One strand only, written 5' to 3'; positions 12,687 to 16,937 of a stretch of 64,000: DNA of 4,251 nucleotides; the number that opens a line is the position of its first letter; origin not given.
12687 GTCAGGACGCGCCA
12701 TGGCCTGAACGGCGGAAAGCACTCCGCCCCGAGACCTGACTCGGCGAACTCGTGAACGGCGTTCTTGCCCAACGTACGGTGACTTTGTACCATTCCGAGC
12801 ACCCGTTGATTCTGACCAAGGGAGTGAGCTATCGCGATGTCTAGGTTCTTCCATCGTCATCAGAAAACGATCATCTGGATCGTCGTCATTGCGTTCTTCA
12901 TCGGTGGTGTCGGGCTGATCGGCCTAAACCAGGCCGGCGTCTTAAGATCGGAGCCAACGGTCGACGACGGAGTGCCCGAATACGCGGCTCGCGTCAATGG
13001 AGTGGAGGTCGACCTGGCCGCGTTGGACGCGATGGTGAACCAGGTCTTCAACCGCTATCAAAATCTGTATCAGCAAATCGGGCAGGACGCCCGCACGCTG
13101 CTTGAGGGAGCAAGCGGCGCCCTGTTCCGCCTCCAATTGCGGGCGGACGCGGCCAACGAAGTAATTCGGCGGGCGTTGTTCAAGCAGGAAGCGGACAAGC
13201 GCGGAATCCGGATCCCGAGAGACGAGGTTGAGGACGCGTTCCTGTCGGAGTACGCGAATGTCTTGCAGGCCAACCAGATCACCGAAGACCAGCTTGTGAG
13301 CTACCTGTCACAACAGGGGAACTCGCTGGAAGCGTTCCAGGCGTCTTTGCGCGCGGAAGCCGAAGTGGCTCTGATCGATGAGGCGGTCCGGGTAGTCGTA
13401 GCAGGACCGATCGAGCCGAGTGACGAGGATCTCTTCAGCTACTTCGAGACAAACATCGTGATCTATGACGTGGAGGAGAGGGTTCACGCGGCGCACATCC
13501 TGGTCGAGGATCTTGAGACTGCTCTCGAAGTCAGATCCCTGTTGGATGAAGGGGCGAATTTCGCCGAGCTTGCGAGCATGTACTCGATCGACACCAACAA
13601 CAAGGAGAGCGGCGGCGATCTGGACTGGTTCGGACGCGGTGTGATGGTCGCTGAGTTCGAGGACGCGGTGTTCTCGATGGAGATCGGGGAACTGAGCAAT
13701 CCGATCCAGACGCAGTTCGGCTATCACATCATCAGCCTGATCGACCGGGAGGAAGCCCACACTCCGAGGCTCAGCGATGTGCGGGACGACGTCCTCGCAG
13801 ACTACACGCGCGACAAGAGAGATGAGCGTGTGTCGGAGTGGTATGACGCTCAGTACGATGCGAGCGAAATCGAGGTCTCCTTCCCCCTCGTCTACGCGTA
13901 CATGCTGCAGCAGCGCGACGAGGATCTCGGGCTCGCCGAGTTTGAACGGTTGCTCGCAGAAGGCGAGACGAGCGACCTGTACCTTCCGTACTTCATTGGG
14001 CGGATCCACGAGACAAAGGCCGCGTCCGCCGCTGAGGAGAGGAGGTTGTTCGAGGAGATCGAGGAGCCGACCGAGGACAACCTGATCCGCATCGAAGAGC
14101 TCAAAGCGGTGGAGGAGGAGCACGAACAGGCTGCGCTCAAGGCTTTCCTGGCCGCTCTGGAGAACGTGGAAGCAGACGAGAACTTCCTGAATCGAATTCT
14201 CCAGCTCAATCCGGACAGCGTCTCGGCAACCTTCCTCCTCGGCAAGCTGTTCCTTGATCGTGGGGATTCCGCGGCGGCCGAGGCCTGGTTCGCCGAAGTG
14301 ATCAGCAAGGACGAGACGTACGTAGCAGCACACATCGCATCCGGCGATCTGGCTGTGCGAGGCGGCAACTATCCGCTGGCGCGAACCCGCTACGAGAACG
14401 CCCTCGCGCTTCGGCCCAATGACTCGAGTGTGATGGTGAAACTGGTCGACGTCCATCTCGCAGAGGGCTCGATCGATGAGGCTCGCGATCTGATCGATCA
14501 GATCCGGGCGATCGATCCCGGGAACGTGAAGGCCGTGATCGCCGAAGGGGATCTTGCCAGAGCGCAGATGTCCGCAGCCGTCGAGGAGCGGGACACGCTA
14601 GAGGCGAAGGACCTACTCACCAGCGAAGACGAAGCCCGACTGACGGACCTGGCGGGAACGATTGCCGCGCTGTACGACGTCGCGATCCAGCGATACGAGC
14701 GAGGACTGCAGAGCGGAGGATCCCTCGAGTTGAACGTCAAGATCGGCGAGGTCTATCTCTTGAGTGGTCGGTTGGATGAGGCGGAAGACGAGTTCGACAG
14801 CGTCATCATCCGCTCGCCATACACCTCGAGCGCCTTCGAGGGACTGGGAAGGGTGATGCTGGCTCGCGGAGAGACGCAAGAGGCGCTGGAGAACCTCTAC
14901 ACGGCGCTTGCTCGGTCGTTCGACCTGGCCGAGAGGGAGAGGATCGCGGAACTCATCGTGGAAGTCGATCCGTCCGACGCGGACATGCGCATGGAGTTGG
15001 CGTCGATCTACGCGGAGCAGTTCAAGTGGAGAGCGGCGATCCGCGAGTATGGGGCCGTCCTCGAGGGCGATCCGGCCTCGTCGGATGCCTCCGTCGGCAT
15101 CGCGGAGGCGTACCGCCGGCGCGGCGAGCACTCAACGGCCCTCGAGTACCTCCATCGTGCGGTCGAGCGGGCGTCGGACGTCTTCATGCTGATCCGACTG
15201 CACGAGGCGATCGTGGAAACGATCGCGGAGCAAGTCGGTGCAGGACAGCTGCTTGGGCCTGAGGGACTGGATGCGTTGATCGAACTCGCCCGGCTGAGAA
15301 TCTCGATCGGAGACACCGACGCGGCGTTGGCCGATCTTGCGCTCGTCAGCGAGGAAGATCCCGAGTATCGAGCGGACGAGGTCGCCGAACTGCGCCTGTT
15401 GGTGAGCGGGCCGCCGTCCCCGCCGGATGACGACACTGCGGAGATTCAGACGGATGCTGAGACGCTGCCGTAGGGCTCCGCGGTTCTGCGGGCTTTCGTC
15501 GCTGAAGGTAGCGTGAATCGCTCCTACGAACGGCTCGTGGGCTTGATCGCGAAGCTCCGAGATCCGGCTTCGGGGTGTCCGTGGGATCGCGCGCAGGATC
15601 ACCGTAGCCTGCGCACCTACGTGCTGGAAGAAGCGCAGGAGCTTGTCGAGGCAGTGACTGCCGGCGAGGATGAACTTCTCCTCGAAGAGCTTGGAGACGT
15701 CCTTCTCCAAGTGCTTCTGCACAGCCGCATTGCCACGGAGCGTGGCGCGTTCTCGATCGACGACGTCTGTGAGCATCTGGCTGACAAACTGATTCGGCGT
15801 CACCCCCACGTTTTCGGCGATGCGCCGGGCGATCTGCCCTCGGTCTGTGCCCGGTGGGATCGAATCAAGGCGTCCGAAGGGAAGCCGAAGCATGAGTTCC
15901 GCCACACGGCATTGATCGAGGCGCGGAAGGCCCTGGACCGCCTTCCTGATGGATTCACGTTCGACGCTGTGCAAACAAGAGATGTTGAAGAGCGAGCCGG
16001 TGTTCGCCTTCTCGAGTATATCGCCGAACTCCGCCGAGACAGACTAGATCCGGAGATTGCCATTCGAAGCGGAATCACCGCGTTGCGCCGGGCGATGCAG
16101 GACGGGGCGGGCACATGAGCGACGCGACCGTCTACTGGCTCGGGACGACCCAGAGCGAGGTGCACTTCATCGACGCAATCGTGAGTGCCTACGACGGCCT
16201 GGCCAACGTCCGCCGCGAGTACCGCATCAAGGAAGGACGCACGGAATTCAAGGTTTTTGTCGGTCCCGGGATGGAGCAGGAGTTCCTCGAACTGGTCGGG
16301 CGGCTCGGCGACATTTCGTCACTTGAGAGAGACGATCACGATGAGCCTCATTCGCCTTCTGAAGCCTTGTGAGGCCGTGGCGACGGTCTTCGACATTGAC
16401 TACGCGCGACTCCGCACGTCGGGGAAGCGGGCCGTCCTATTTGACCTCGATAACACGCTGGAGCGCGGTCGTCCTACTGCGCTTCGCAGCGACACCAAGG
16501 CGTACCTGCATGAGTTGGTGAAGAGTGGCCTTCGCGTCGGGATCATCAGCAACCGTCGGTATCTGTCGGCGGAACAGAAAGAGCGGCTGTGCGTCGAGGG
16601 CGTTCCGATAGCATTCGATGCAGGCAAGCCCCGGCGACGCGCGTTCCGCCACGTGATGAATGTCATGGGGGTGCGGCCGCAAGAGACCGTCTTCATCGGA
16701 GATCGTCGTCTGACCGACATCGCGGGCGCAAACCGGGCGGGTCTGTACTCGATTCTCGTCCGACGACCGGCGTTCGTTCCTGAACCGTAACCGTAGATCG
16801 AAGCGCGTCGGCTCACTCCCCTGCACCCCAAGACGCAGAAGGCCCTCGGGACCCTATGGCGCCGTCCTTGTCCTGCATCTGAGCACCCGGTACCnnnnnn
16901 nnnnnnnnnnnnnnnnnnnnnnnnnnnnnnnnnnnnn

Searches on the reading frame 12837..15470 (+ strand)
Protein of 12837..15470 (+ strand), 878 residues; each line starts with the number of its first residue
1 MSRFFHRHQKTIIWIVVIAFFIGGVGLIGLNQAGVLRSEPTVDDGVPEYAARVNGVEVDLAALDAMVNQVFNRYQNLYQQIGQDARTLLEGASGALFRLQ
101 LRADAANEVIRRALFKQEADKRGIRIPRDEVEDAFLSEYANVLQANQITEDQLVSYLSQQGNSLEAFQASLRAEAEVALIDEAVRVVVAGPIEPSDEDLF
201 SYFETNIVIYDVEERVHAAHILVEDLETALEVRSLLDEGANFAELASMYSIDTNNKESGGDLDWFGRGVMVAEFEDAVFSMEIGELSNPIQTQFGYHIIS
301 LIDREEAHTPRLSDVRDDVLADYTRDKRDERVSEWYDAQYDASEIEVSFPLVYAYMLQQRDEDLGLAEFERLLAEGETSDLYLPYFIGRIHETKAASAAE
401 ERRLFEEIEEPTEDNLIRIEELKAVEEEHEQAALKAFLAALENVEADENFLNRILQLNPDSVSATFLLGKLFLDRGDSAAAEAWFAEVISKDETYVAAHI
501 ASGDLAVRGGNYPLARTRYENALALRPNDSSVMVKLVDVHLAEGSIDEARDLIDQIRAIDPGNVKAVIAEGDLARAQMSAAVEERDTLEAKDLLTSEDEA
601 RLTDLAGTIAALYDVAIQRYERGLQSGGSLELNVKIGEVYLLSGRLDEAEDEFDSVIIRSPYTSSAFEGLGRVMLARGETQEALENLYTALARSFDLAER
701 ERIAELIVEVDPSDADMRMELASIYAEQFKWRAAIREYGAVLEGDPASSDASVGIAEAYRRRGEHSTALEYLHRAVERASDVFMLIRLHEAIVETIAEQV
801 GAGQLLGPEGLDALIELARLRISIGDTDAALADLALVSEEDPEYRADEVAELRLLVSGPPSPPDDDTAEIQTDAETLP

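Call 45: search_protein_families(library=pfam, proteins=[window:12837-15470:+], max_evalue=0.00001)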
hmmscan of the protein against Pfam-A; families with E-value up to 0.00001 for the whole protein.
window:12837-15470:+ (878 aa): 21 families
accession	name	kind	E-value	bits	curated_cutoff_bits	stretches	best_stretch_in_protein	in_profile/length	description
PF14559.12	TPR_19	-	8e-27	93.8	25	1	510-567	5-64/68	Tetratricopeptide repeat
PF13432.12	TPR_16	-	2.3e-25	89.1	32.7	1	502-563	3-64/65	Tetratricopeptide repeat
PF13616.12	Rotamase_3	-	1.2e-22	81.1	22.5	1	227-304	38-115/116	PPIC-type PPIASE domain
PF00639.27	Rotamase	-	2.3e-20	73.8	21.7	1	228-303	21-97/97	PPIC-type PPIASE domain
PF13624.11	SurA_N_3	-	2.1e-15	57.4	27.2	1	3-174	3-155/162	SurA-like N-terminal domain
PF07719.23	TPR_2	-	2.1e-15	55.9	27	0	497-529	2-34/34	Tetratricopeptide repeat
PF13428.12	TPR_14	-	2.4e-15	56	23.5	0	535-569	6-40/44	Tetratricopeptide repeat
PF13145.12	Rotamase_2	-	5.5e-15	56.7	27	1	194-317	1-121/121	PPIC-type PPIASE domain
PF13424.12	TPR_12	-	2.5e-13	50.5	30.1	0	632-692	5-73/77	Tetratricopeptide repeat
PF13431.12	TPR_17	-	3.1e-12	46.2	24.4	0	451-482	2-33/34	Tetratricopeptide repeat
PF13174.12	TPR_6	-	1.5e-10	41.4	26.3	0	750-778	1-29/33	Tetratricopeptide repeat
PF13623.11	SurA_N_2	-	2.7e-10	40.7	28.5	1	11-140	8-122/145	SurA-like N-terminal domain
PF13371.12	TPR_9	-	9.5e-10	38.8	35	0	691-752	5-66/73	Tetratricopeptide repeat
PF13414.12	TPR_11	-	1.3e-09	38.1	26.8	0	503-529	1-27/42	TPR repeat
PF13181.12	TPR_8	-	1.3e-08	34.8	25.7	0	631-654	2-25/34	Tetratricopeptide repeat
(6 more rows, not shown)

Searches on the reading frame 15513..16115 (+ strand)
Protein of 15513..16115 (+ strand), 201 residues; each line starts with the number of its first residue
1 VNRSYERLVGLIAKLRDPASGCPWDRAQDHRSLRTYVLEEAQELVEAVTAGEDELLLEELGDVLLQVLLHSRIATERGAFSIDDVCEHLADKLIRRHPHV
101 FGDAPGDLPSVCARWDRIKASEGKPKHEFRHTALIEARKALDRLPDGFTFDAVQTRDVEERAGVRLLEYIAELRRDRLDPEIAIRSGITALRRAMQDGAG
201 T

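Call 55: search_protein_families(library=pfam, proteins=[window:15513-16115:+], max_evalue=0.00001)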
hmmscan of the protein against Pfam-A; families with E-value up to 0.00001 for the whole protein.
window:15513-16115:+ (201 aa): 1 family
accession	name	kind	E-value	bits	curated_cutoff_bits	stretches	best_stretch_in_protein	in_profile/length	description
PF03819.22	MazG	-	3.7e-26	91.6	22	1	28-101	1-74/74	MazG nucleotide pyrophosphohydrolase domain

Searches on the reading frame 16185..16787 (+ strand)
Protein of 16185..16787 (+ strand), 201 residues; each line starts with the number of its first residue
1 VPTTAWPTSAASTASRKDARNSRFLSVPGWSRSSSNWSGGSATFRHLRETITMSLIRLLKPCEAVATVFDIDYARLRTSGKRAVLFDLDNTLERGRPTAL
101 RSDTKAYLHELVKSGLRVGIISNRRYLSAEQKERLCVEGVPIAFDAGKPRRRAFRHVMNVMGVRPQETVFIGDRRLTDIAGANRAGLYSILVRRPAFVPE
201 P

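Call 55: search_protein_families(library=pfam, proteins=[window:16185-16787:+], max_evalue=0.00001)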
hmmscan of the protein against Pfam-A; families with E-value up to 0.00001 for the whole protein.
window:16185-16787:+ (201 aa): 4 families
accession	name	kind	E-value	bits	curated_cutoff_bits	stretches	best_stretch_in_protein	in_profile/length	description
PF13242.12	Hydrolase_like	-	3.6e-13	49.7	22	1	146-194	2-50/75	HAD-hyrolase-like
PF00702.32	Hydrolase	-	1.8e-12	48.5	26.4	1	98-186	97-191/191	haloacid dehalogenase-like hydrolase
PF13419.12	HAD_2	-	1.5e-09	38.7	23.8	1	100-192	80-178/178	Haloacid dehalogenase-like hydrolase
PF09419.16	PGP_phosphatase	-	3.3e-09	37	20.4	1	57-195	15-166/168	Mitochondrial PGP phosphatase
